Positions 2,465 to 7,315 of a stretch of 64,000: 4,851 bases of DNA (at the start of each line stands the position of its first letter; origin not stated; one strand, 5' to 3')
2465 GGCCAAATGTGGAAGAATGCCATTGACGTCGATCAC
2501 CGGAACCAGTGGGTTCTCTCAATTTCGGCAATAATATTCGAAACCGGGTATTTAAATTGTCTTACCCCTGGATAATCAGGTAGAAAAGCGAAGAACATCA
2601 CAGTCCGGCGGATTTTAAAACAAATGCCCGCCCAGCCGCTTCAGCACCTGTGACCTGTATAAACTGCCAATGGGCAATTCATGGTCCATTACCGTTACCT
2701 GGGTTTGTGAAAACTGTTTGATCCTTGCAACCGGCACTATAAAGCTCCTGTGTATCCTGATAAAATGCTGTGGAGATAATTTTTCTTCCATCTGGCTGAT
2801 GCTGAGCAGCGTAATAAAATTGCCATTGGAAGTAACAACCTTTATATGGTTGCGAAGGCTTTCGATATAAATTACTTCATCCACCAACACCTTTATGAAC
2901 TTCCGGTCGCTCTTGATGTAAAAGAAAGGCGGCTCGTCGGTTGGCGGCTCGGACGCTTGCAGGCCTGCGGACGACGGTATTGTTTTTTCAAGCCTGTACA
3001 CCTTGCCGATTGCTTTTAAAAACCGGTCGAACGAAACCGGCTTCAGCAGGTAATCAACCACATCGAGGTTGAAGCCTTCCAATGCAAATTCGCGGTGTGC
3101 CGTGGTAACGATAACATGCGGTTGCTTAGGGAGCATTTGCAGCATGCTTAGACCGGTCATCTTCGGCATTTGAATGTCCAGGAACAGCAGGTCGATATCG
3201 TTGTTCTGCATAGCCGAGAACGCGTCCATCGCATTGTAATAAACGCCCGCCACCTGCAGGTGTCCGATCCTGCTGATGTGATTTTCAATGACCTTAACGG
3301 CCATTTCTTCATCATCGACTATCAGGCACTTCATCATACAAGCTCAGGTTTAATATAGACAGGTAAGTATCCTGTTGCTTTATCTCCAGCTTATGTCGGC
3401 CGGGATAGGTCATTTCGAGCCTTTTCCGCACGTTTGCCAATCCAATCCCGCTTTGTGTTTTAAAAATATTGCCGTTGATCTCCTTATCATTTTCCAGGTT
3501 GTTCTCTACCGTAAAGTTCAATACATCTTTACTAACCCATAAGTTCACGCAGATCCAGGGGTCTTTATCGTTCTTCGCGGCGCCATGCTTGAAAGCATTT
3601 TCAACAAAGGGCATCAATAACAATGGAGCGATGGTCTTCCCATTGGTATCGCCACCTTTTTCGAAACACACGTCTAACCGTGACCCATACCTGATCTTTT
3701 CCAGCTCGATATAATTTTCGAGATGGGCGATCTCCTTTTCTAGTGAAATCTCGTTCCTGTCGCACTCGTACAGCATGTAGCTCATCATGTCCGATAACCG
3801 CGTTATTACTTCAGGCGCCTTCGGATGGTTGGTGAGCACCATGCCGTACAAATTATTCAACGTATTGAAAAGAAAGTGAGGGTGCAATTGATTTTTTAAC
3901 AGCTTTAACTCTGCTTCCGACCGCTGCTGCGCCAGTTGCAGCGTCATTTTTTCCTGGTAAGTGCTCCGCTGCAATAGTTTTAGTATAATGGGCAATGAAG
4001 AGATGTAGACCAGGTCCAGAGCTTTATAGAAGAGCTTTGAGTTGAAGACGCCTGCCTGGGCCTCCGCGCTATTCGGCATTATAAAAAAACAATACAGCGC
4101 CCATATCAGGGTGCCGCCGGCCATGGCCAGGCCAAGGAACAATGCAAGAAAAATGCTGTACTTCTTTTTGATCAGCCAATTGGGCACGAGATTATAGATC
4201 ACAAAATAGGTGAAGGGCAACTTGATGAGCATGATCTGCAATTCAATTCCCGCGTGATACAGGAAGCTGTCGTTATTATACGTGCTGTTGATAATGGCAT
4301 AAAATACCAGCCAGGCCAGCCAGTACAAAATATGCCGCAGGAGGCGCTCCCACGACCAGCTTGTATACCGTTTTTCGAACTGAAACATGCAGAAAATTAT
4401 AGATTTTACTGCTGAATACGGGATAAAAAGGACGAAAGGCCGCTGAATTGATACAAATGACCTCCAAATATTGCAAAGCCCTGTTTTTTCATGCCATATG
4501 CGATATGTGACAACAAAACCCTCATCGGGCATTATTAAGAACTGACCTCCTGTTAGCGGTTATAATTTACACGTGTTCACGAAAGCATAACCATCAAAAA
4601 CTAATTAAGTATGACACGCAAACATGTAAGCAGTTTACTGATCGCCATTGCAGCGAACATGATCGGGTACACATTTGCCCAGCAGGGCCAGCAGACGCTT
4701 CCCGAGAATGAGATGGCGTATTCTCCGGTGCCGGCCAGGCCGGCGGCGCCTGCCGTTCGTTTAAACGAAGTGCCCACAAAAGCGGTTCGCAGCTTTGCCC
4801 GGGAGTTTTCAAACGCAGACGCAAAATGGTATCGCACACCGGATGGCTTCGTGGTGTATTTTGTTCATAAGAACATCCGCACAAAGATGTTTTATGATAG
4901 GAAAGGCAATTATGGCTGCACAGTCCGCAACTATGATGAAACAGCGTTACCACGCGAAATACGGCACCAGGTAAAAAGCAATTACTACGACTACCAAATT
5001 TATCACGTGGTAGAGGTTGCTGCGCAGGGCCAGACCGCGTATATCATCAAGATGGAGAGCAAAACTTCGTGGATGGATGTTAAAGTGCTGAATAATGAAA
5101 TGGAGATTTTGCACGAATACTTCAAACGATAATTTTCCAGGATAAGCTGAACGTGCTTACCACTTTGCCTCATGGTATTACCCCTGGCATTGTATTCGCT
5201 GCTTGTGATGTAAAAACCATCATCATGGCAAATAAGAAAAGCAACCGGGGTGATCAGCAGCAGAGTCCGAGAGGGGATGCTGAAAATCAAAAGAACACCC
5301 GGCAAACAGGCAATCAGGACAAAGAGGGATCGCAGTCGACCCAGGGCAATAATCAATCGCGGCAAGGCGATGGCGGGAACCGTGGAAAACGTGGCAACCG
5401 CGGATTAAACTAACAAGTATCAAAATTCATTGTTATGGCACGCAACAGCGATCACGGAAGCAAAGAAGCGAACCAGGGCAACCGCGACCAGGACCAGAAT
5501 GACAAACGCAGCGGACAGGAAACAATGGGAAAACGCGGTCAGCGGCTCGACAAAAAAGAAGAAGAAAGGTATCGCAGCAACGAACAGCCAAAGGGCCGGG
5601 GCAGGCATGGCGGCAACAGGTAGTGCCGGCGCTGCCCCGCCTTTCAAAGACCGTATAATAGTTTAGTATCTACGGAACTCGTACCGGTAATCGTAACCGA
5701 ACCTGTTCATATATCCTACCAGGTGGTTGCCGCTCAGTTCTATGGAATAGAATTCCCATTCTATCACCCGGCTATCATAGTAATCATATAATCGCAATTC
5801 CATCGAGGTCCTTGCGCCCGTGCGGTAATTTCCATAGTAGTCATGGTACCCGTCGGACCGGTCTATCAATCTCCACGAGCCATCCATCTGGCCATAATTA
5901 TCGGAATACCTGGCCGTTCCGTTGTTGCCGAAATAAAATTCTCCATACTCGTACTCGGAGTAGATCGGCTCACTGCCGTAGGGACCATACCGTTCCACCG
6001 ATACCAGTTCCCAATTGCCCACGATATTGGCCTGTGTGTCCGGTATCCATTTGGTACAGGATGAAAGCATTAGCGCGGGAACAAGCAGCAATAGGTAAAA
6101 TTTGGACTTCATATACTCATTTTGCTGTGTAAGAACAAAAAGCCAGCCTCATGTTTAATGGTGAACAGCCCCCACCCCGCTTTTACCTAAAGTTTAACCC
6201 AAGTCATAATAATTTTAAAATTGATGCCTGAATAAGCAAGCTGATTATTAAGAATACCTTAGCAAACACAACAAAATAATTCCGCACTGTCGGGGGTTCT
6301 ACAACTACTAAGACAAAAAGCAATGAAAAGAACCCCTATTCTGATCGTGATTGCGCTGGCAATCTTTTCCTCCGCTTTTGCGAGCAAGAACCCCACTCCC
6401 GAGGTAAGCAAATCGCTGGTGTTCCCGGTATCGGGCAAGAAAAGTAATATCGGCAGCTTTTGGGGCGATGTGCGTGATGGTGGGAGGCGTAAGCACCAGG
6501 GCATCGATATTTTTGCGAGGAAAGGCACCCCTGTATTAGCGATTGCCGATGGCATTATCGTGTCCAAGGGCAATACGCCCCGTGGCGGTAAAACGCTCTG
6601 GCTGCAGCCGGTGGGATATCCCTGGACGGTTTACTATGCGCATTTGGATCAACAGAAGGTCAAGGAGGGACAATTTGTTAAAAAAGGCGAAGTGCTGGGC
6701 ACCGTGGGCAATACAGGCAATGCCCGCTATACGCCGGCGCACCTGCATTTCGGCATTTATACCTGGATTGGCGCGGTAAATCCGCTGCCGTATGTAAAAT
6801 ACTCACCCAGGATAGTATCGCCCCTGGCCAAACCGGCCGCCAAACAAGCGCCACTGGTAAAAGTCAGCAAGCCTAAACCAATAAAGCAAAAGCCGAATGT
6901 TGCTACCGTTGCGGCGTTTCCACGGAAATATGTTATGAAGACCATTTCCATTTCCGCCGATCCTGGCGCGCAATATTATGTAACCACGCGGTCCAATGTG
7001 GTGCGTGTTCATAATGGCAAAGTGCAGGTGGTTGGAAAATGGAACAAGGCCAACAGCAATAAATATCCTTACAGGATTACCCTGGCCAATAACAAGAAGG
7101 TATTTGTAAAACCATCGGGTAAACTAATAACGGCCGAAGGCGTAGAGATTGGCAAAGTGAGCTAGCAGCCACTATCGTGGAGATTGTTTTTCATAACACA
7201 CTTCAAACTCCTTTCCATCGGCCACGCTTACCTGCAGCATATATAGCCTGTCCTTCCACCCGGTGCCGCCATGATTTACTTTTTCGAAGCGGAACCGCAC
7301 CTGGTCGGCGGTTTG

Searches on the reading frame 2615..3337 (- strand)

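Call 68: search_protein_families(library=pfam, proteins=[window:2615-3337:-], max_evalue=0.00001)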
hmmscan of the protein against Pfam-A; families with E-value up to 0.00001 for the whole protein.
window:2615-3337:- (240 aa): 2 families
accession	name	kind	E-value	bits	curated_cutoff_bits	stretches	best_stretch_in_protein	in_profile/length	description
PF00072.30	Response_reg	-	2.7e-20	73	30.2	1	5-110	2-110/111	Response regulator receiver domain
PF04397.21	LytTR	-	1.9e-16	60.5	22.6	1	146-233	2-95/98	LytTr DNA-binding domain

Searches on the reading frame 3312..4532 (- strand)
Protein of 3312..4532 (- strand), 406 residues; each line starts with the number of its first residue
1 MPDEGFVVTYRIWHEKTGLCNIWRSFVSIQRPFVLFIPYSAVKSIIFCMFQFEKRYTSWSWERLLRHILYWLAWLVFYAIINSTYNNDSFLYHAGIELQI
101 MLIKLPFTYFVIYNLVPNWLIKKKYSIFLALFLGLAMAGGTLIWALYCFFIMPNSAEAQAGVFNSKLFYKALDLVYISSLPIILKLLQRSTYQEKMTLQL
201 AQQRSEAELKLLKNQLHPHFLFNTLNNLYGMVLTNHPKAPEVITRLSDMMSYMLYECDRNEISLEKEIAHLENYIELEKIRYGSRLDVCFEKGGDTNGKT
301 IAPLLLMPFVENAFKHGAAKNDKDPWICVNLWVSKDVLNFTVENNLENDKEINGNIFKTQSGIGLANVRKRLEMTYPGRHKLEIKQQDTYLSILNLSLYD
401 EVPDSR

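Call 68: search_protein_families(library=pfam, proteins=[window:3312-4532:-], max_evalue=0.00001)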
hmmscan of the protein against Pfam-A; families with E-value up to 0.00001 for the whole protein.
window:3312-4532:- (406 aa): 2 families
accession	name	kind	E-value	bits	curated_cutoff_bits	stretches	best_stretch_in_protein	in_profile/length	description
PF06580.19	His_kinase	-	3.5e-26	91.7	25.2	1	207-286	1-81/81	Histidine kinase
PF14501.12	HATPase_c_5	-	5.3e-06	26.7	22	0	309-393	13-99/102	GHKL domain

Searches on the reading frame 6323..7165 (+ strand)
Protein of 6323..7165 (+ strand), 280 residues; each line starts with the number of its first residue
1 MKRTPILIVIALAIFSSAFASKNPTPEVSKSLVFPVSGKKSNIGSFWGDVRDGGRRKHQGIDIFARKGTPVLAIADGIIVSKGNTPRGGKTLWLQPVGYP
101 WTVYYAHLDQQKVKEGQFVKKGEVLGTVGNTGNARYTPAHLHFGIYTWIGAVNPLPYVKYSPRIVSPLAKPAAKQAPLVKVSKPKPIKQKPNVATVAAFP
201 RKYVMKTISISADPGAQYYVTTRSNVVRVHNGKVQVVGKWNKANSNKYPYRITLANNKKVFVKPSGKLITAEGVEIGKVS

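Call 68: search_protein_families(library=pfam, proteins=[window:6323-7165:+], max_evalue=0.00001)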
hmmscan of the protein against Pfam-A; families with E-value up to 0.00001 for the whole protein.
window:6323-7165:+ (280 aa): 1 family
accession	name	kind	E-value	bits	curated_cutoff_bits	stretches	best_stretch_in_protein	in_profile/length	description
PF01551.29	Peptidase_M23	-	1.1e-26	93.3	28.7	1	57-154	2-96/96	Peptidase family M23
